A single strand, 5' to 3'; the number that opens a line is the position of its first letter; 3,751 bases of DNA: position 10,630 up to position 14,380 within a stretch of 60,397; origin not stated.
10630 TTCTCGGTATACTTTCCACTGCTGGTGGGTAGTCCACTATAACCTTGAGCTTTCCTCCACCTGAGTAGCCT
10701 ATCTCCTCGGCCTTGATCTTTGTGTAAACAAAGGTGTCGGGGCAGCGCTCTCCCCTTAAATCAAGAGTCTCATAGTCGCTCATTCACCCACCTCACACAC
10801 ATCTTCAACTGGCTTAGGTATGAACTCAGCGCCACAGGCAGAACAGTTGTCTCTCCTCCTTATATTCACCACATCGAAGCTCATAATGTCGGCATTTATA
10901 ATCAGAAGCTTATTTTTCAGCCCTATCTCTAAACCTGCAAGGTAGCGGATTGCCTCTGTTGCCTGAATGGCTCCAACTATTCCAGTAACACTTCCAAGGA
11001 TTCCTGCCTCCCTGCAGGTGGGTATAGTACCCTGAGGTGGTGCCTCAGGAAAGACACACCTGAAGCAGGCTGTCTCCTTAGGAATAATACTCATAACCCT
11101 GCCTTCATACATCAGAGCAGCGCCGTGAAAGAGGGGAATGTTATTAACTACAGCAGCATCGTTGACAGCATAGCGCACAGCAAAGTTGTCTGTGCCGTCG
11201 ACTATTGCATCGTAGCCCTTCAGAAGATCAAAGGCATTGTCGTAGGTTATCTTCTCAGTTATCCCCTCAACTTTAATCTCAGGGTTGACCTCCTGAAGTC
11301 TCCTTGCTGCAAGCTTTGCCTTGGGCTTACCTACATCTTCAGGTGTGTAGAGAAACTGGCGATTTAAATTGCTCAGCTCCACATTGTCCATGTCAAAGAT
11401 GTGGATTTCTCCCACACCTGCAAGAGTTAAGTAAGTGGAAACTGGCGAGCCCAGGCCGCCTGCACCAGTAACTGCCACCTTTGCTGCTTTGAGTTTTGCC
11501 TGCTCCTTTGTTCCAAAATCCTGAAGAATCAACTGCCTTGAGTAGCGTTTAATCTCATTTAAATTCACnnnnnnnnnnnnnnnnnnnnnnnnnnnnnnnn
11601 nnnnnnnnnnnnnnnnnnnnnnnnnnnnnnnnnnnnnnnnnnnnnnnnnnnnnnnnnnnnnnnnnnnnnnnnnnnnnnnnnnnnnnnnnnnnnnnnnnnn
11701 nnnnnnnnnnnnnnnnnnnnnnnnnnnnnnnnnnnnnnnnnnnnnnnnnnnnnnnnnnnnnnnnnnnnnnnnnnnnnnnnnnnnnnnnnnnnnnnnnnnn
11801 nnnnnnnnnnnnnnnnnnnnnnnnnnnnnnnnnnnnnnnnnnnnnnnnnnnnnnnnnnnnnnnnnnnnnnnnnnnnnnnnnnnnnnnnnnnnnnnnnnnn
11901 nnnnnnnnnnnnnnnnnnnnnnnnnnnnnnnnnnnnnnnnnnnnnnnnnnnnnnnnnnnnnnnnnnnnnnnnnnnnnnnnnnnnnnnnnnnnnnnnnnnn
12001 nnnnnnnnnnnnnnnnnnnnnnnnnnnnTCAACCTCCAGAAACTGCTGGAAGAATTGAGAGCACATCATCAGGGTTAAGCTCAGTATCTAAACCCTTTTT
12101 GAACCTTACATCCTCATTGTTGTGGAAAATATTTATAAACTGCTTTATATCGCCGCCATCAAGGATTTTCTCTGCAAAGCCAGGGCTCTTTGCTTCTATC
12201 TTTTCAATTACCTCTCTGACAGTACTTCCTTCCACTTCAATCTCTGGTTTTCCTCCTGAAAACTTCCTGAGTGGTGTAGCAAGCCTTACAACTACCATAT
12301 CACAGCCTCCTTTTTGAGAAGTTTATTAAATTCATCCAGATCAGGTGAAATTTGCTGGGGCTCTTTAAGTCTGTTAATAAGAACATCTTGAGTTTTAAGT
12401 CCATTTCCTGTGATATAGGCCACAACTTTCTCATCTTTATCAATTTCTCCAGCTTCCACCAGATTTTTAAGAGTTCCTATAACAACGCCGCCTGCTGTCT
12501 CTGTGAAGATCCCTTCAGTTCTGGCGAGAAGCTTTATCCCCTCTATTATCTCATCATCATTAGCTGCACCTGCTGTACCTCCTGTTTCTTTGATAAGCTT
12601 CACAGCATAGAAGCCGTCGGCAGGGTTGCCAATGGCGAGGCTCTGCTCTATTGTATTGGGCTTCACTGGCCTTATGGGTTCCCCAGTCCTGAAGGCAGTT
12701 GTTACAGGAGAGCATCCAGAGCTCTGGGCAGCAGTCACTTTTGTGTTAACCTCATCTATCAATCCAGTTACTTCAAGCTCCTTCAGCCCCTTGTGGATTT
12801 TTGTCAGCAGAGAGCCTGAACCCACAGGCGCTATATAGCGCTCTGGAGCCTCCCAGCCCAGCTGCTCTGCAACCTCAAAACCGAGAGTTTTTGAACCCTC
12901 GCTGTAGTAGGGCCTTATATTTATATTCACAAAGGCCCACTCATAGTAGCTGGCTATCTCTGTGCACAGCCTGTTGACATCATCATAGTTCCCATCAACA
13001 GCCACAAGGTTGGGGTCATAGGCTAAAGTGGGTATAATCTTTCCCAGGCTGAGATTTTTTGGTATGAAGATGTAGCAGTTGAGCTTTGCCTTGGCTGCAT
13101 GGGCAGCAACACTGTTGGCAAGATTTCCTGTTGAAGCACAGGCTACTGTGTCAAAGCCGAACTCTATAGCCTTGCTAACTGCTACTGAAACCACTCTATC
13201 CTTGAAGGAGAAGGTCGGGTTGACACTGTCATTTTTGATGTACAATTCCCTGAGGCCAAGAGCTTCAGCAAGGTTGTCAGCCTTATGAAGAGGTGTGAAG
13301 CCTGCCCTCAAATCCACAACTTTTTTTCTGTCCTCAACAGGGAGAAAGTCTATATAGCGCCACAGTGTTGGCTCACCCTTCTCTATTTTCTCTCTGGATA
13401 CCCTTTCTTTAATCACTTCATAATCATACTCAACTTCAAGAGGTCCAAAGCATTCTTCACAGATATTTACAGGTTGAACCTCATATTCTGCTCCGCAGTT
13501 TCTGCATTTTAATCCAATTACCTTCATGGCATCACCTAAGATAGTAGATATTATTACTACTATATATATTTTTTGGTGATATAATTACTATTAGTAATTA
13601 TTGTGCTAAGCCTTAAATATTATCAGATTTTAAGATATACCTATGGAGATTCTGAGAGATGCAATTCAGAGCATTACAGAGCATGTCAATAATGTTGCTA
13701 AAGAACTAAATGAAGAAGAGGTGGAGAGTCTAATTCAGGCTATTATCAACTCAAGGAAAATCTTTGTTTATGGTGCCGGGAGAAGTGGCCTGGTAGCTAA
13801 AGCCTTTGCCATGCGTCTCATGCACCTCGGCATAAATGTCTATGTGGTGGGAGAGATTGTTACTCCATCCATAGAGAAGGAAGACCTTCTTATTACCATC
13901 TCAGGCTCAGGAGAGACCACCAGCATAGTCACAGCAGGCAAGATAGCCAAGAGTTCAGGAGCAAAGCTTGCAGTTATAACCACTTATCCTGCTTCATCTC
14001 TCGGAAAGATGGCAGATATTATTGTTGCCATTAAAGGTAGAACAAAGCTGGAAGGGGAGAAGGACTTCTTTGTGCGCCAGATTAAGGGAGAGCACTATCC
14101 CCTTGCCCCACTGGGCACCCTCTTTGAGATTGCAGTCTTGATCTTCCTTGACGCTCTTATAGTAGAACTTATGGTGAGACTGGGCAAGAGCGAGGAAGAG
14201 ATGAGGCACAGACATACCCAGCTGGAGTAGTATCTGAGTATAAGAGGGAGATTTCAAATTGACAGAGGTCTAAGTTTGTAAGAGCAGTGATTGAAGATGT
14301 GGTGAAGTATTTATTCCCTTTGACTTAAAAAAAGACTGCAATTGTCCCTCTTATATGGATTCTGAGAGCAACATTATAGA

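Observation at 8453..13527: Seven-gene overlapping operon linking a thiocarboxylate-type sulfur relay to SepCysS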

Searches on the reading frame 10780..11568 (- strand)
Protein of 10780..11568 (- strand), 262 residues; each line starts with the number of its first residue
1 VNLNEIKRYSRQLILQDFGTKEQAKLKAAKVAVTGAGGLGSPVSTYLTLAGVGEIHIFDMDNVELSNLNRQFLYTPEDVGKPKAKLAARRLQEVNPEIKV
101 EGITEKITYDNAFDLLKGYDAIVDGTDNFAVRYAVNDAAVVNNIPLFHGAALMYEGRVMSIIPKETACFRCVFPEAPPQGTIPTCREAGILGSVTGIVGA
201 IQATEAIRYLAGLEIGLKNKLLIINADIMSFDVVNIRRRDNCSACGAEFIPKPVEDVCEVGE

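Call 3: search_protein_families(library=pfam, proteins=[window:10780-11568:-], max_evalue=0.01)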
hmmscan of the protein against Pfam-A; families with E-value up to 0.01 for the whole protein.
window:10780-11568:- (262 aa): 1 family
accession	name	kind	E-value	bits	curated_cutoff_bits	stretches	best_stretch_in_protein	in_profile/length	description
PF00899.27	ThiF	-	5.5e-84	281.5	28.1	1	9-243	1-237/238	ThiF family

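Call 4: search_protein_families(library=ncbifam, proteins=[window:10780-11568:-], max_evalue=0.01)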
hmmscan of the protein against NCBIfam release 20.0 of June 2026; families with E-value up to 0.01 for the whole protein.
window:10780-11568:- (262 aa): 29 families (the best 25 are shown)
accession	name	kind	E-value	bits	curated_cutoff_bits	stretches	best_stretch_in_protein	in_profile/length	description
NF006444.0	PRK08762.1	equivalog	1.6e-81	273.9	449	1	5-248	124-370/387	molybdopterin-synthase adenylyltransferase MoeB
NF047750.1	SAMPActivE1UbaA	equivalog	9e-79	264.6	450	1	4-256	8-258/270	SAMP-activating enzyme E1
TIGR02356.1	adenyl_thiF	equivalog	2.5e-74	249.1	275.25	1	8-210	1-203/203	thiazole biosynthesis adenylyltransferase ThiF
NF004281.0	PRK05690.1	subfamily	7.8e-73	244.8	266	1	4-246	8-249/250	molybdopterin-synthase adenylyltransferase MoeB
NF005902.0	PRK07878.1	equivalog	7.2e-71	239.1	647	1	3-244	17-262/392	adenylyltransferase/sulfurtransferase MoeZ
NF005646.0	PRK07411.1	equivalog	8.9e-69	232.5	633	1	3-241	13-251/390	molybdopterin-synthase adenylyltransferase MoeB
NF004111.0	PRK05600.1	equivalog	9.9e-64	215.8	437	1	4-222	17-238/371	ThiF family adenylyltransferase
NF006204.0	PRK08328.1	equivalog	1e-56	192.1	339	1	4-236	5-231/231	hypothetical protein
TIGR02355.1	moeB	equivalog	1.7e-55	188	376.55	1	5-245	1-240/240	molybdopterin-synthase adenylyltransferase MoeB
NF009123.0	PRK12475.1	subfamily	9.8e-54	182.9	510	1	7-248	3-246/338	MoeB/ThiF family adenylyltransferase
NF006395.0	PRK08644.1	equivalog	1.4e-30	106.5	159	1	11-137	13-138/215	sulfur carrier protein ThiS adenylyltransferase ThiF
NF006077.0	PRK08223.1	equivalog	1.4e-25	89.8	266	1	20-164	20-166/296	hypothetical protein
TIGR02354.1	thiF_fam2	equivalog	4.7e-23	82.1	152.2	1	16-132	9-124/200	thiamine biosynthesis protein ThiF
TIGR01408.1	Ube1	subfamily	2.4e-22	78.5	750.05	1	16-185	407-583/1008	ubiquitin-activating enzyme E1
NF011696.0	PRK15116.1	equivalog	1.1e-19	71.2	304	1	18-147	20-150/268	tRNA cyclic N6-threonylcarbamoyladenosine(37) synthase TcdA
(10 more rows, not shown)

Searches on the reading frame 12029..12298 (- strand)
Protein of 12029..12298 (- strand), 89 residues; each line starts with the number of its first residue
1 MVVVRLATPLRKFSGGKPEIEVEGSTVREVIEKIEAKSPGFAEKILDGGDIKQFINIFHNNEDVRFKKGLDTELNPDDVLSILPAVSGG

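Call 3: search_protein_families(library=pfam, proteins=[window:12029-12298:-], max_evalue=0.01)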
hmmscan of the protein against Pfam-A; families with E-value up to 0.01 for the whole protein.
window:12029-12298:- (89 aa): 1 family
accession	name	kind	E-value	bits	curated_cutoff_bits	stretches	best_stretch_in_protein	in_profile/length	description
PF02597.26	ThiS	-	5.7e-15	56.1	22.5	1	4-89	1-76/76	ThiS family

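Call 4: search_protein_families(library=ncbifam, proteins=[window:12029-12298:-], max_evalue=0.01)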
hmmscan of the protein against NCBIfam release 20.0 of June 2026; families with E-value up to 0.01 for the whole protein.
window:12029-12298:- (89 aa): 3 families
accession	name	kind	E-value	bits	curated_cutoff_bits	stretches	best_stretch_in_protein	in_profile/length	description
NF041918.1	SAMP1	equivalog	1.1e-16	61.2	60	1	4-89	3-91/91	ubiquitin-like small modifier protein 1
TIGR01687.1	moaD_arch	subfamily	1.6e-12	47.8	49.5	1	3-89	2-88/88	MoaD family protein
NF053661.1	Urm1_like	equivalog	3.5e-06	27.1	70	1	4-89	2-79/79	Urm1-like protein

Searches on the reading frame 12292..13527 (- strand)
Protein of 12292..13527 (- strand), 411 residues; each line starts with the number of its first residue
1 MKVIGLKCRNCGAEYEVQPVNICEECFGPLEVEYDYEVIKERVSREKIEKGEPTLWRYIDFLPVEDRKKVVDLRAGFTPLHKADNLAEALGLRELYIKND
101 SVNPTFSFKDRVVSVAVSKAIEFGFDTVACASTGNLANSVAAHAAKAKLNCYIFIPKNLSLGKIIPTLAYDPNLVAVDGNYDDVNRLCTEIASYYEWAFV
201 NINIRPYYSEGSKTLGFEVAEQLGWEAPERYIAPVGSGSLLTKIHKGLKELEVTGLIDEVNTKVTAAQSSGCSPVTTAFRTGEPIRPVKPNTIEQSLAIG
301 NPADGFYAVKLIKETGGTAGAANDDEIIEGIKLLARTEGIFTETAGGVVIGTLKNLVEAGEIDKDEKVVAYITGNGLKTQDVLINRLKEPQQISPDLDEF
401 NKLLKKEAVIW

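Call 3: search_protein_families(library=pfam, proteins=[window:12292-13527:-], max_evalue=0.01)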
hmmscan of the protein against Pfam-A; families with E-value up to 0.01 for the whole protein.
window:12292-13527:- (411 aa): 2 families
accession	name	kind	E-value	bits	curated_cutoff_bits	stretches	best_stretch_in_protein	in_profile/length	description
PF00291.31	PALP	-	6.7e-71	239.5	35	1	74-374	4-295/295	Pyridoxal-phosphate dependent enzyme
PF05810.19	NinF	-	9e-06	25.9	27.5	1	7-31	1-25/25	NinF protein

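Call 4: search_protein_families(library=ncbifam, proteins=[window:12292-13527:-], max_evalue=0.01)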
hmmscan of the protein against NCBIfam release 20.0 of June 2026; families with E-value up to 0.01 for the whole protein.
window:12292-13527:- (411 aa): 41 families (the best 25 are shown)
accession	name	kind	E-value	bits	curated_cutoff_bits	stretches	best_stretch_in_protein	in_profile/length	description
NF006050.0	PRK08197.1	equivalog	1e-88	297.9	303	1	3-388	6-393/406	threonine synthase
TIGR00260.1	thrC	equivalog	3.2e-88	296.2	167.1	1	56-381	2-340/340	threonine synthase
NF004170.0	PRK05638.1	equivalog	1.5e-70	238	421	1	6-380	2-359/442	threonine synthase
NF006205.0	PRK08329.1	equivalog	1.4e-46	159.1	358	1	6-379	2-346/347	threonine synthase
NF005035.0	PRK06450.1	equivalog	1.8e-45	155.3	301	1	6-379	4-337/338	threonine synthase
NF004996.0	PRK06381.1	equivalog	3.3e-41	141.3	266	1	74-375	12-317/319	threonine synthase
TIGR01127.1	ilvA_1Cterm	equivalog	9.3e-23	80.8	378.75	1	78-376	1-285/380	threonine ammonia-lyase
TIGR03844.1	cysteate_syn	equivalog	4.4e-21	75.1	324.9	2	6-239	3-230/398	cysteate synthase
NF006390.0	PRK08639.1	equivalog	8.7e-19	67.8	421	1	77-375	25-313/418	threonine ammonia-lyase IlvA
NF006389.0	PRK08638.1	equivalog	1.5e-16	60.3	453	1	64-377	14-315/333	bifunctional threonine ammonia-lyase/L-serine ammonia-lyase TdcB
NF006674.0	PRK09224.1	subfamily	3.8e-16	58.9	577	1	75-375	23-312/508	threonine ammonia-lyase IlvA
TIGR01124.1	ilvA_2Cterm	equivalog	1.4e-15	56.9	411.3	1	75-376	15-305/499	threonine ammonia-lyase, biosynthetic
NF005292.0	PRK06815.1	equivalog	9.5e-15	54.4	371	1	76-358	20-292/320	threonine/serine dehydratase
NF005680.0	PRK07476.1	equivalog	2.6e-14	52.9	413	1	68-379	14-313/326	hydroxyectoine utilization dehydratase EutB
NF006058.0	PRK08206.1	equivalog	1.3e-13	50.2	276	1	127-353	118-351/402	diaminopropionate ammonia-lyase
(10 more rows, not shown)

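Call 42: search_solved_structures(query=window:12292-13527:-, max_evalue=1e-10)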
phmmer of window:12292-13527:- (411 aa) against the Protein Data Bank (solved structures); distinct sequences matched with E-value up to 1e-10: 6.
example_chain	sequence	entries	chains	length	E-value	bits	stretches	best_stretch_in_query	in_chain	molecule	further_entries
2zsj_A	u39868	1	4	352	8.4e-67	229.1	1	55-404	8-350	Threonine synthase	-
6cgq_A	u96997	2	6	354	7.1e-63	216.2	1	55-385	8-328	Threonine synthase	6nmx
1uim_A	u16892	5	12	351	2.6e-57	197.9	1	53-380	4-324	Threonine Synthase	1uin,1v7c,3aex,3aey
2d1f_A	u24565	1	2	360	2.3e-55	191.5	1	56-393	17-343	Threonine synthase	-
1e5x_A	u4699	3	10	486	1.8e-29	106.2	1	56-380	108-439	THREONINE SYNTHASE | THREONINE SYNTHASE 1, CHLOROPLASTIC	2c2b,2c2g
2gn0_A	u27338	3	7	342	2.1e-11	46.7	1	93-377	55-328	Threonine dehydratase catabolic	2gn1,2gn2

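Call 77: search_solved_structures(query=window:12292-13527:-, max_evalue=1e-40, show_alignments=4)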
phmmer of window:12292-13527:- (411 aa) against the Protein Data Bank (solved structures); distinct sequences matched with E-value up to 1e-40: 4.
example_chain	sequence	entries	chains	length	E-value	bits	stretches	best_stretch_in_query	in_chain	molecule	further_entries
2zsj_A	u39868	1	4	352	8.4e-67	229.1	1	55-404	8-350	Threonine synthase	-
6cgq_A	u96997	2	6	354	7.1e-63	216.2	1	55-385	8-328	Threonine synthase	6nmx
1uim_A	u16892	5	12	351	2.6e-57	197.9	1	53-380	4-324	Threonine Synthase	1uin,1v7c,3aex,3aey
2d1f_A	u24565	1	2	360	2.3e-55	191.5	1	56-393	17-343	Threonine synthase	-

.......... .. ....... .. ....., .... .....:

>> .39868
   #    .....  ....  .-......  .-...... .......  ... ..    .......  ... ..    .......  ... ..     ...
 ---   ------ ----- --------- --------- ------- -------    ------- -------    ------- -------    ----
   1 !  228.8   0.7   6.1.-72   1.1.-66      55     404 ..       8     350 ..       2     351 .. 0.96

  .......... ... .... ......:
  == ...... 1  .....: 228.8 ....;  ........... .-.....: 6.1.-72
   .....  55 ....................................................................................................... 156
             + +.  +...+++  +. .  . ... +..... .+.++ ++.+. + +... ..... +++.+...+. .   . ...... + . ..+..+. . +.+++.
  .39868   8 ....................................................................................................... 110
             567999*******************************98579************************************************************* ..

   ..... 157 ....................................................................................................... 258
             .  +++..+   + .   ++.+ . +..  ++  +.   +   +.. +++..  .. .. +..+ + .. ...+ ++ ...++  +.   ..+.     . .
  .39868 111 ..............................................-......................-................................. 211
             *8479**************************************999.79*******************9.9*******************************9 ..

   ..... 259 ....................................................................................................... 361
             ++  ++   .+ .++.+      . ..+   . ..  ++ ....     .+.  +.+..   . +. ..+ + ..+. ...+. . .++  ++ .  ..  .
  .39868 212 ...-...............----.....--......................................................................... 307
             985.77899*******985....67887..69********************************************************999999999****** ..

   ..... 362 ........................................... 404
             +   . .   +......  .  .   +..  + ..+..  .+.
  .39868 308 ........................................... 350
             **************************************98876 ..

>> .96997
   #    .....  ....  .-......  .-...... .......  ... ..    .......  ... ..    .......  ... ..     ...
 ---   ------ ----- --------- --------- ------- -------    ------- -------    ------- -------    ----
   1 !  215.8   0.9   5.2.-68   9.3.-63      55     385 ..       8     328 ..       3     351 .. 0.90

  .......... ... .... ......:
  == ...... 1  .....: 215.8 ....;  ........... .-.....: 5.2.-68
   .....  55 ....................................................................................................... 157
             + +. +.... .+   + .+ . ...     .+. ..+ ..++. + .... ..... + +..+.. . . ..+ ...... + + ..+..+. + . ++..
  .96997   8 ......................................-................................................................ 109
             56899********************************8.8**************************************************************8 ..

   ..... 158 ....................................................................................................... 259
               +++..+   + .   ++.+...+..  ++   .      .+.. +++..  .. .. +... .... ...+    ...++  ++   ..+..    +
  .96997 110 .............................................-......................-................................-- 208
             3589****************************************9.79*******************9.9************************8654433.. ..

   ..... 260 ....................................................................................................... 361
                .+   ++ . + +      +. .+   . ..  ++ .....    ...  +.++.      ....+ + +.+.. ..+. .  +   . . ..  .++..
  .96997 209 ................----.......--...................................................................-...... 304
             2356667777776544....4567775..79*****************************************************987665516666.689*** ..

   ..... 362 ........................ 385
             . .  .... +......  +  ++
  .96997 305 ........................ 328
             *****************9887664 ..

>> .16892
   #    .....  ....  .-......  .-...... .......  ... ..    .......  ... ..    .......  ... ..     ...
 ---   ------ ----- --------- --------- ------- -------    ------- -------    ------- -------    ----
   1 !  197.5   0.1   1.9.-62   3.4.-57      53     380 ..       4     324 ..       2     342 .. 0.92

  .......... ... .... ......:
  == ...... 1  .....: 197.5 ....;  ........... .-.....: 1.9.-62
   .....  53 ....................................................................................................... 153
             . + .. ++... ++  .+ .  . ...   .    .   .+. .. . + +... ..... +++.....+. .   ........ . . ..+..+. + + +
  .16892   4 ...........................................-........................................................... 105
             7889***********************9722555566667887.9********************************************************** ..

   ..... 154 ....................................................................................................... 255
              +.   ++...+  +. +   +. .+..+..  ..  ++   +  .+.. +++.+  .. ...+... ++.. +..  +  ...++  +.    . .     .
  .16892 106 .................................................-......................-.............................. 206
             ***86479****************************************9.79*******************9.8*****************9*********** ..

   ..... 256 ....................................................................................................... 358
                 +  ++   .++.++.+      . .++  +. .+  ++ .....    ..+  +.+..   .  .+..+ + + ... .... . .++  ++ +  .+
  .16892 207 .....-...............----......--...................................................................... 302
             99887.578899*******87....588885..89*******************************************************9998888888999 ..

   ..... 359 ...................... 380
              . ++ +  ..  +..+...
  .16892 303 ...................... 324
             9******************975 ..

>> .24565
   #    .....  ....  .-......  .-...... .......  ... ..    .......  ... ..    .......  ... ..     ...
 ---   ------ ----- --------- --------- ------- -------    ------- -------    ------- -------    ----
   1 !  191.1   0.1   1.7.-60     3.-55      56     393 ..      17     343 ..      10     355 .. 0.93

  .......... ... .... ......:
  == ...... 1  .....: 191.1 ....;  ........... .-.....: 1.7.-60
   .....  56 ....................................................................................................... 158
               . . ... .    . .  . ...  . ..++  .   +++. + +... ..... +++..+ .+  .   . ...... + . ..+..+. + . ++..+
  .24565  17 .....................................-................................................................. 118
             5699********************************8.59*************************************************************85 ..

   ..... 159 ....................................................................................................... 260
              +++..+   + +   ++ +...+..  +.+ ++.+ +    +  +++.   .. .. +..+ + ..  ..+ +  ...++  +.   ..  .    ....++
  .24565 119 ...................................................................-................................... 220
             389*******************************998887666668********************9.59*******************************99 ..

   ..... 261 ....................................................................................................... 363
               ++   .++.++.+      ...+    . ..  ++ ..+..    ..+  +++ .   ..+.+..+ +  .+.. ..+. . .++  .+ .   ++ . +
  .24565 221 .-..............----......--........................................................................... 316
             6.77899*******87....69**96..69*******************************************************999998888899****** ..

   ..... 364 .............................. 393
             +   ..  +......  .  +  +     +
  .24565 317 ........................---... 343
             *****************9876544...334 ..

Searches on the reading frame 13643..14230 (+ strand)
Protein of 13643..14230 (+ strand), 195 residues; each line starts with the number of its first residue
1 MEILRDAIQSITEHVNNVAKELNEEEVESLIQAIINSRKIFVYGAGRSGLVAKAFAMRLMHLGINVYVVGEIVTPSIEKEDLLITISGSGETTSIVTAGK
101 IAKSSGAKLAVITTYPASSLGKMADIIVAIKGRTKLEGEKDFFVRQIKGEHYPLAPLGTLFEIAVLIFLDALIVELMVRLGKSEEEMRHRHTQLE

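Call 55: search_protein_families(library=pfam, proteins=[window:13643-14230:+], max_evalue=0.001)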
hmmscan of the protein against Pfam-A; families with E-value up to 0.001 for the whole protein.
window:13643-14230:+ (195 aa): 2 families
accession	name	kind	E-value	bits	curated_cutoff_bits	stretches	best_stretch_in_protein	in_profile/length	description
PF01380.27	SIS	-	3.9e-19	69.2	25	1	34-131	2-105/131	SIS domain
PF13580.11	SIS_2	-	2.3e-08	34.6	27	0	70-113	92-137/138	SIS domain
